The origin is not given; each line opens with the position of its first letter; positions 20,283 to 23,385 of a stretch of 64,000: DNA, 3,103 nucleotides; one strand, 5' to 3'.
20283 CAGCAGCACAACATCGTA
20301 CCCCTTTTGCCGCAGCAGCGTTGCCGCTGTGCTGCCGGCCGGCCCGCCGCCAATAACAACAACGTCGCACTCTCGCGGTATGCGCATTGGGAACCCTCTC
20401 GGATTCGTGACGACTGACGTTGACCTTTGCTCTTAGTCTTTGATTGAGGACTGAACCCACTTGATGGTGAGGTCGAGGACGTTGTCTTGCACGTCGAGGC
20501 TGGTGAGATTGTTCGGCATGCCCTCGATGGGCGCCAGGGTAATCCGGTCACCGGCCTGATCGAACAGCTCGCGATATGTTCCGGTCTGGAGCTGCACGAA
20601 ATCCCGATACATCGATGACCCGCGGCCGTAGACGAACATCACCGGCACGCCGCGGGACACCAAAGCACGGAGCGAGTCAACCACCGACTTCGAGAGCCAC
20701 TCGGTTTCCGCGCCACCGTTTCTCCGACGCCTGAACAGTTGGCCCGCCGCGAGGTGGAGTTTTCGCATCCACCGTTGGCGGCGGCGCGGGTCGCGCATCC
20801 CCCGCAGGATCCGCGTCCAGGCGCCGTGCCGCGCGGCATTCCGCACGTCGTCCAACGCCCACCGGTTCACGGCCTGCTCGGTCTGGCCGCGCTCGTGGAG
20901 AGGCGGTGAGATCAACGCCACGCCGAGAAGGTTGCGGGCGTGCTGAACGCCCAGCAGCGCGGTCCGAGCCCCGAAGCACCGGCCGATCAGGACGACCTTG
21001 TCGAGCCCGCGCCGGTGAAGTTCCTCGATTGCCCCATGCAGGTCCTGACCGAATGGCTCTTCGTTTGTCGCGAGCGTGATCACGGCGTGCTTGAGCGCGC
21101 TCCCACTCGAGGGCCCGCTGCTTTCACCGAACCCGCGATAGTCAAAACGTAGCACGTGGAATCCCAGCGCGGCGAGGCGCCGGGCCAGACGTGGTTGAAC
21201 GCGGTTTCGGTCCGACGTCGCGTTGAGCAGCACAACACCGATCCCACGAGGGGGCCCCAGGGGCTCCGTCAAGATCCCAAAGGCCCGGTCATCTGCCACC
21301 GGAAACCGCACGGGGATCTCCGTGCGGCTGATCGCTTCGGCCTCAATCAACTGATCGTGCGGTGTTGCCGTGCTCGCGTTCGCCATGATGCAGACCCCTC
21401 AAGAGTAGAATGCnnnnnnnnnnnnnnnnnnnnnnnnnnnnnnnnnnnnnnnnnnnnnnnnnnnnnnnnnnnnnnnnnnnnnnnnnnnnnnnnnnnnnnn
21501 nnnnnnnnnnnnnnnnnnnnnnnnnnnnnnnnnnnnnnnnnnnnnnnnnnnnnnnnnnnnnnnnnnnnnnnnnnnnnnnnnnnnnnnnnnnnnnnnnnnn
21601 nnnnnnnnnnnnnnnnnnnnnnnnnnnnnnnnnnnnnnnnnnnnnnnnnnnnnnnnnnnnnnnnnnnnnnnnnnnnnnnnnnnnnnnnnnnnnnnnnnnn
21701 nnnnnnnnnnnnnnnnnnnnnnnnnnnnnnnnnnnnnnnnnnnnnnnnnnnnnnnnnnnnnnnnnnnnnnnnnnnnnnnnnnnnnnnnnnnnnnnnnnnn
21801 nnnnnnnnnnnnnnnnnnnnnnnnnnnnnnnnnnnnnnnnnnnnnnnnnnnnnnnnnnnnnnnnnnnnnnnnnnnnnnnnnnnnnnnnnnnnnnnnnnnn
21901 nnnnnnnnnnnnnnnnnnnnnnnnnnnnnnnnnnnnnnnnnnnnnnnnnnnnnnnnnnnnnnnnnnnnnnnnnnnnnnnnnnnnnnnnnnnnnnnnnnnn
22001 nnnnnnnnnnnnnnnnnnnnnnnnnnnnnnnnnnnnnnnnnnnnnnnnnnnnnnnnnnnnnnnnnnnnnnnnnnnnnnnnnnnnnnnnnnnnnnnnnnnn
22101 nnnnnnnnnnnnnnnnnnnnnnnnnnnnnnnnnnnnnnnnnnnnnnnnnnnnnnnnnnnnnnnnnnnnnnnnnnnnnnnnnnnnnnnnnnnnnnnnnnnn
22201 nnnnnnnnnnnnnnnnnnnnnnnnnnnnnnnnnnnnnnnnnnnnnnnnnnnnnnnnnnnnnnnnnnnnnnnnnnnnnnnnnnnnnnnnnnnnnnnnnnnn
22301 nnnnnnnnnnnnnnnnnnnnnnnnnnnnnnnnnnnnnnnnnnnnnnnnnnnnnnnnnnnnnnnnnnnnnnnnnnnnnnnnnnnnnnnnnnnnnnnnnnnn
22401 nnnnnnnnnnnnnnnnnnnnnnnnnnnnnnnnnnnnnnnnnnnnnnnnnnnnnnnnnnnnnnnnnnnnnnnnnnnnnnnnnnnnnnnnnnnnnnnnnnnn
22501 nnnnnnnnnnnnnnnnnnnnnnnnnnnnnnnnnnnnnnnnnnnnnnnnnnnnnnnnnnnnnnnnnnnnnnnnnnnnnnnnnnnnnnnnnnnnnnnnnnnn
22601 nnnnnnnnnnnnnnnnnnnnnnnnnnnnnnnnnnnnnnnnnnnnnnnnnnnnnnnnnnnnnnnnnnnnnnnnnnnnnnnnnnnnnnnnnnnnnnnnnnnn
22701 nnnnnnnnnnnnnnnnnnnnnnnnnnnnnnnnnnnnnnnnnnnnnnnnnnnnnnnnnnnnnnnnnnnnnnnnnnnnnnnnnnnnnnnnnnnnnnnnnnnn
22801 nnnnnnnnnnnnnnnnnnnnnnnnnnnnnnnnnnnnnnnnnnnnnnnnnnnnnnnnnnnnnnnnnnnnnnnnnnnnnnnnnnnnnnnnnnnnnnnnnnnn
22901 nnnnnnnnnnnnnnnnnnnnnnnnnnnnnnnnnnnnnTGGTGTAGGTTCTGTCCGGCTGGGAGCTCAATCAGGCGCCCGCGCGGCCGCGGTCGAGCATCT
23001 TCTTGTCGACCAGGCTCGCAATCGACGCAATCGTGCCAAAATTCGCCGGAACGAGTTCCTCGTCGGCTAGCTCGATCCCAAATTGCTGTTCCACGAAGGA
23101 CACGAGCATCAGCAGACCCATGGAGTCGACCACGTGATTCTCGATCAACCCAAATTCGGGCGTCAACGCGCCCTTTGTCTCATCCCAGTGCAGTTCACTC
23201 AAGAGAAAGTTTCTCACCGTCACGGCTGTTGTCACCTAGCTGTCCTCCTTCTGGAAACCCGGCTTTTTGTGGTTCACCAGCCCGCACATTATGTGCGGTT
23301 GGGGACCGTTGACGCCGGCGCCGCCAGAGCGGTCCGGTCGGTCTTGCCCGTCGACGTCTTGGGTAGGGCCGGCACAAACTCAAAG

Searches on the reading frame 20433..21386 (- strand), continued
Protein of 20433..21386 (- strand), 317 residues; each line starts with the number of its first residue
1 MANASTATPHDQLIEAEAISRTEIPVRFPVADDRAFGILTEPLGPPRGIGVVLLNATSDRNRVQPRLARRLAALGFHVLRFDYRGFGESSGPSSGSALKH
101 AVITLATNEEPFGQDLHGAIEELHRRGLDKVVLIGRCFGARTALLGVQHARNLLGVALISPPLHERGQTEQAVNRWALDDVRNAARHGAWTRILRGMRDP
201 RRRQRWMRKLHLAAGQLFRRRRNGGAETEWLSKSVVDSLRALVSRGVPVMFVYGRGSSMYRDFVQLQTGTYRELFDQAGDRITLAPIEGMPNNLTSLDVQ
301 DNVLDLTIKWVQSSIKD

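Call 55: search_protein_families(library=pfam, proteins=[L118:1446-3047:+, L118:3527-4819:+, L118:6292-7116:+, L118:7113-8336:+, L118:13957-15933:+, L118:16060-17658:-, L110:5117-6835:+, L094:4723-6360:+, L094:7625-9046:+, L094:13942-15324:+], max_evalue=0.0001)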
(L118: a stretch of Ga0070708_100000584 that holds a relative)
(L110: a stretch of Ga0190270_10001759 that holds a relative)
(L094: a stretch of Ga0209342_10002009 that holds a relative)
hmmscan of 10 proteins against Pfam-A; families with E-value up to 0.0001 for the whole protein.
L118:1446-3047:+ (533 aa): 4 families
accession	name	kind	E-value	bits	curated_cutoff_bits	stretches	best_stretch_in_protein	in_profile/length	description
PF10609.15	ParA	-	1.3e-10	41.6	27.1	1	343-511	6-173/246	NUBPL iron-transfer P-loop NTPase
PF01656.29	CbiA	-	5.6e-08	33.2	25.4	0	343-479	1-54/125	CobQ/CobB/MinD/ParA nucleotide binding domain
PF13614.12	AAA_31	-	3.5e-07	30.8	27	1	353-489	14-155/177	AAA domain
PF09140.17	MipZ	-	9e-06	25.6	20.7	1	351-462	11-110/262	ATPase MipZ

L118:3527-4819:+ (430 aa): 3 families
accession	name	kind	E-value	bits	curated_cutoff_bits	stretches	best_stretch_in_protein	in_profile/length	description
PF03721.20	UDPG_MGDP_dh_N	-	4.2e-41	141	27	1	13-187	3-181/187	UDP-glucose/GDP-mannose dehydrogenase family, NAD binding domain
PF00984.24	UDPG_MGDP_dh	-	1.6e-31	108.7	25.4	1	207-299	1-93/94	UDP-glucose/GDP-mannose dehydrogenase family, central domain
PF03720.21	UDPG_MGDP_dh_C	-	5.4e-23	81.8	30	1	326-419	1-101/103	UDP-glucose/GDP-mannose dehydrogenase family, UDP binding domain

L118:6292-7116:+ (274 aa): 0 families

L118:7113-8336:+ (407 aa): 2 families
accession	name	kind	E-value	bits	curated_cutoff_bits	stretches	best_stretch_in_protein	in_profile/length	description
PF00005.33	ABC_tran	-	1.2e-20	75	25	1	48-179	1-135/137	ABC transporter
PF14524.12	Wzt_C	-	2.8e-05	24.6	30.4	1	272-382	3-129/143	Wzt C-terminal domain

L118:13957-15933:+ (658 aa): 4 families
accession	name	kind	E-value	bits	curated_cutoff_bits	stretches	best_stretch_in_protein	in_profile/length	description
PF00733.27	Asn_synthase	-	8.5e-121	404.3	21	1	256-648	2-354/354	Asparagine synthase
PF13522.11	GATase_6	-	1.4e-48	164.6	27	1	34-166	1-130/130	Glutamine amidotransferase domain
PF13537.11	GATase_7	-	7.1e-48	162.1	25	1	51-171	1-122/123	Glutamine amidotransferase domain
PF12481.13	DUF3700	-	4.9e-05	23.4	27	1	118-163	120-168/228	Aluminium induced protein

L118:16060-17658:- (532 aa): 0 families

L110:5117-6835:+ (572 aa): 0 families

L094:4723-6360:+ (545 aa): 0 families

L094:7625-9046:+ (473 aa): 5 families
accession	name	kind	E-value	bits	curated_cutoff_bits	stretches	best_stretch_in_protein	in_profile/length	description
PF03721.20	UDPG_MGDP_dh_N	-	5.2e-41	140.7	27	1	53-229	2-181/187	UDP-glucose/GDP-mannose dehydrogenase family, NAD binding domain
PF00984.24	UDPG_MGDP_dh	-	8.9e-34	115.9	25.4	1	250-340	2-93/94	UDP-glucose/GDP-mannose dehydrogenase family, central domain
PF03720.21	UDPG_MGDP_dh_C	-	1.8e-24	86.5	30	1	367-461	1-102/103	UDP-glucose/GDP-mannose dehydrogenase family, UDP binding domain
PF03446.21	NAD_binding_2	-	2.5e-09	37.8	21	1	53-188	1-112/161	NAD binding domain of 6-phosphogluconate dehydrogenase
PF00899.27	ThiF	-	2e-05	24.3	28.1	0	48-91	17-59/238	ThiF family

L094:13942-15324:+ (460 aa): 2 families
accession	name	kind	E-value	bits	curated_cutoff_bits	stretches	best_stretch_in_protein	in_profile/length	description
PF00884.28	Sulfatase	-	2.7e-41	142.3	25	1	6-320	1-300/301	Sulfatase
PF01663.27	Phosphodiest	-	1.4e-12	48.4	23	1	8-71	1-61/342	Type I phosphodiesterase / nucleotide pyrophosphatase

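Call 58: predict_structure(alignment_id=A4)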
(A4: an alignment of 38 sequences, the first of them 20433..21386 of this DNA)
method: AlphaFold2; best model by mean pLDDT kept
length: 317 residues; sequences in the alignment: 38
mean_pLDDT: 80.9   pTM: 0.79
mean pLDDT of the five models: 80.9, 80.0, 79.5, 79.0, 76.3
residues with pLDDT >= 90: 130; 70-90: 102; 50-70: 72; < 50: 13
segments of 3 or more residues with pLDDT < 50: 1-5, 106-108, 222-226
pLDDT, mean of each block of 10 residues (from residue 1): 57 82 93 91 94 82 90 96 81 56 53 87 96 93 88 95 66 61 65 70 74 64 52 87 96 90 85 91 93 86 95 81
secondary structure, 60 per line:
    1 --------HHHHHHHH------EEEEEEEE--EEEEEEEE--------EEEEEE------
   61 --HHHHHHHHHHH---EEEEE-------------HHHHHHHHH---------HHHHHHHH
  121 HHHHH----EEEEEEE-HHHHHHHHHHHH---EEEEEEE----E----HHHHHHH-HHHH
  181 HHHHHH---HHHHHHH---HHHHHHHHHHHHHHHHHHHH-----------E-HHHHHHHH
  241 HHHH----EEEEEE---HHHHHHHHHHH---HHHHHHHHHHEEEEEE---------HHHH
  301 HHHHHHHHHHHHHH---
elements in order: H9-16 E23-30 E33-40 E49-54 H63-73 E77-81 H95-103 H113-125 E130-136 H138-149 E153-159 H169-175 H177-186 H190-196 H200-219 H233-244 E249-254 H258-268 H272-281 E282-287 H297-314

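Call 62: fold_search(model_id=the predicted structure, library=pdb)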
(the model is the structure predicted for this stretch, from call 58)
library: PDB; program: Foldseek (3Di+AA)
matches with E <= 10: 1781; with E <= 0.001: 1182
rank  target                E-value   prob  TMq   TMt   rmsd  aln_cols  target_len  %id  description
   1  7qjm_A                2.9e-13  1.00  0.53  0.56  12.1       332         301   22  Crystal structure of an alpha/beta-hydrolase enzyme from Chloroflexus sp. MS-G (202) (released 2022-12-28)
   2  7qjm_B                5.9e-13  1.00  0.53  0.56  12.2       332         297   22  Crystal structure of an alpha/beta-hydrolase enzyme from Chloroflexus sp. MS-G (202) (released 2022-12-28)
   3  3nwo                  4.7e-12  1.00  0.51  0.54  11.1       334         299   15  Crystal structure of Proline iminopeptidase Mycobacterium smegmatis (released 2010-08-04)
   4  8b4u                  1.9e-11  1.00  0.56  0.65   8.9       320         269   19  The crystal structure of PET46, a PETase enzyme from Candidatus bathyarchaeota (released 2023-08-23)
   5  9l75_B                2.5e-11  1.00  0.50  0.59   9.6       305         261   13  A novel PE hydrolase and its structural basis (released 2025-12-31)
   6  5xmw_A                7.6e-11  1.00  0.49  0.56  10.8       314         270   16  Selenomethionine-derivated ZHD (released 2018-04-25)
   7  5xmw_B                8.1e-11  1.00  0.48  0.56  10.4       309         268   16  Selenomethionine-derivated ZHD (released 2018-04-25)
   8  5o7g                  1.0e-10  1.00  0.53  0.54  12.9       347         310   14  The crystal structure of a highly thermostable carboxyl esterase from Bacillus coagulans (released 2017-12-06)
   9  8ckp_D                1.6e-10  1.00  0.53  0.55  11.6       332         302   17  X-ray structure of the crystallization-prone form of subfamily III haloalkane dehalogenase DhmeA from Haloferax medite (released 2023-08-30)
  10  8ooh_B                1.8e-10  1.00  0.54  0.59  10.6       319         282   15  Cryo-EM map of the focused refinement of the subfamily III haloalkane dehalogenase from Haloferax mediterranei dimer f (released 2023-10-11)
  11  8ooh_A                2.0e-10  1.00  0.53  0.59  10.6       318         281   15  Cryo-EM map of the focused refinement of the subfamily III haloalkane dehalogenase from Haloferax mediterranei dimer f (released 2023-10-11)
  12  7z2u_A                2.3e-10  1.00  0.51  0.60   9.6       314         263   16  Wild-type ferulic acid esterase from Lactobacillus buchneri in complex with ferulate (released 2022-11-30)
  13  7z2x_A                2.6e-10  1.00  0.51  0.60   9.6       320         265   15  Wild-type ferulic acid esterase from Lactobacillus buchneri (released 2022-11-30)
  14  3wmr_A                2.9e-10  1.00  0.53  0.56  10.7       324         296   18  Crystal structure of VinJ (released 2014-02-05)
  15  5ie5_A                3.4e-10  1.00  0.51  0.60   9.7       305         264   16  Crystal structure of a lactonase double mutant in complex with substrate a (released 2017-01-04)
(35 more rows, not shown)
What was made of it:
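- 20433..21386 (-): ABH1: alpha/beta-fold protein with a Cys nucleophile (G135-R-C137-F-G139; codon 20976-20978); proposed acyl-transfer enzyme. AF2 model shows an alpha/beta-hydrolase fold (calls 58, 62).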

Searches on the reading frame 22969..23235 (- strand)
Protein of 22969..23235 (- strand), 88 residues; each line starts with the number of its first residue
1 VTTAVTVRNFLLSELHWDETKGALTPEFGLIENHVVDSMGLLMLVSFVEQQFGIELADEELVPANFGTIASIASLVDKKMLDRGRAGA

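Call 5: search_protein_families(library=pfam, proteins=[window:22969-23235:-])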
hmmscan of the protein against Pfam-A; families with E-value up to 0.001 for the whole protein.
window:22969-23235:- (88 aa): 0 families

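Call 6: search_protein_families(library=ncbifam, proteins=[window:22969-23235:-])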
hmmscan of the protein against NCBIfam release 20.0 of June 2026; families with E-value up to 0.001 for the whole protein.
window:22969-23235:- (88 aa): 6 families
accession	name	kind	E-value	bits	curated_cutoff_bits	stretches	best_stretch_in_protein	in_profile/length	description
NF058660.1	cispen_ACP_AmcB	equivalog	7.3e-13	48.5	80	1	5-79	4-78/80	cispentacin biosynthesis acyl carrier protein AmcB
NF052616.1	ACP_for_OlsHI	equivalog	6.5e-10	39.2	130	1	6-79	7-80/83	ornithine lipid biosynthesis acyl carrier protein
NF005798.0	PRK07639.1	equivalog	3e-06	27.6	100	1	27-79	29-81/91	petrobactin biosynthesis protein AsbD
NF002148.0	PRK00982.1-2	subfamily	0.00041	20.1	71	1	7-72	9-70/79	acyl carrier protein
NF006031.0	PRK08172.1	equivalog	0.00061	20.4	76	1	22-80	22-78/82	acyl carrier protein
NF002150.0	PRK00982.1-4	subfamily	0.0009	19.4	66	1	18-79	19-78/80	acyl carrier protein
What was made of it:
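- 22969..23235 (-): Type II carrier protein, 88 aa, phosphopantetheine site Ser38 (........). NCBIfam ACP models (call 6).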

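Call 11: search_solved_structures(query=window:22969-23235:-, show_alignments=2, max_evalue=0.1)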
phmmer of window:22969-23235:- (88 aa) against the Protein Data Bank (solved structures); distinct sequences matched with E-value up to 0.1: 29.
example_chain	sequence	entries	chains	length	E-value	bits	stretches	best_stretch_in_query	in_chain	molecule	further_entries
2my5_A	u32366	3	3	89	9.3e-09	38.7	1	4-76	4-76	Peptidyl carrier protein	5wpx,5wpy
2my6_A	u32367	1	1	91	2.7e-08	37.3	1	4-76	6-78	Peptidyl carrier protein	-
6cxt_A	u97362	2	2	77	7.2e-07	32.7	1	26-78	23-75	Alpha/beta hydrolase fold protein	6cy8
5jdx_A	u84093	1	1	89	7.7e-07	32.6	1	17-80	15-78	Putative peptidyl carrier protein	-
7thn_E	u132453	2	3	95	9.5e-07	32.3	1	17-80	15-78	Probable acyl carrier protein PigG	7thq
2lki_A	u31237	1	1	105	0.00011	25.8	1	6-80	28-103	Putative uncharacterized protein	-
2ehs_A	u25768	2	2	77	0.00052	23.6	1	20-70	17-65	Acyl carrier protein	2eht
5gxt_A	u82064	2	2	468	0.00062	23.4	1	22-79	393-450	Maltose-binding periplasmic protein,PigG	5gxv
6lvt_A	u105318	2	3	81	0.00081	23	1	8-80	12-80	Acyl carrier protein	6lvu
7yn3_C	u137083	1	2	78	0.0022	21.6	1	22-76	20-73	CcbZ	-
8jfi_G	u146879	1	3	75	0.0022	21.6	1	22-69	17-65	Acyl carrier protein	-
8jfg_G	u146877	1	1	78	0.0023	21.6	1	22-69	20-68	Acyl carrier protein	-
8jfn_B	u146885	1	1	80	0.0024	21.5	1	18-69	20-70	Acyl carrier protein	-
8jfh_E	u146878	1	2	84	0.0025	21.5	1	16-69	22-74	Acyl carrier protein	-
4zjb_G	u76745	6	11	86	0.0026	21.4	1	17-69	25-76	Acyl carrier protein | Acyl carrier protein,Acyl carrier protein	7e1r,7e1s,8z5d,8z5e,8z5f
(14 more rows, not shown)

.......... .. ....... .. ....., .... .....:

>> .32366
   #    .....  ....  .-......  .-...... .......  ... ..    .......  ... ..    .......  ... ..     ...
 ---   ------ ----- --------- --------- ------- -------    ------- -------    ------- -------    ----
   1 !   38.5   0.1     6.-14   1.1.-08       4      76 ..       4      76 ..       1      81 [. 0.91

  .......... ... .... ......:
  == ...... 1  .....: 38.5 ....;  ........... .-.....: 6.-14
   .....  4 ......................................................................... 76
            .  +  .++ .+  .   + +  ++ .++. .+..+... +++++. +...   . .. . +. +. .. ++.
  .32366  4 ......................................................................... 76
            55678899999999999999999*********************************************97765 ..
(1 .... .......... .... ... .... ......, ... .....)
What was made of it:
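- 22969..23235 (-): PDB hits: PCP 2my5, Bmp1 carrier domain 6cxt_A, PigG 5jdx (call 11).
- The carrier protein matches the Bmp1 carrier domain and PigG (call 11).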
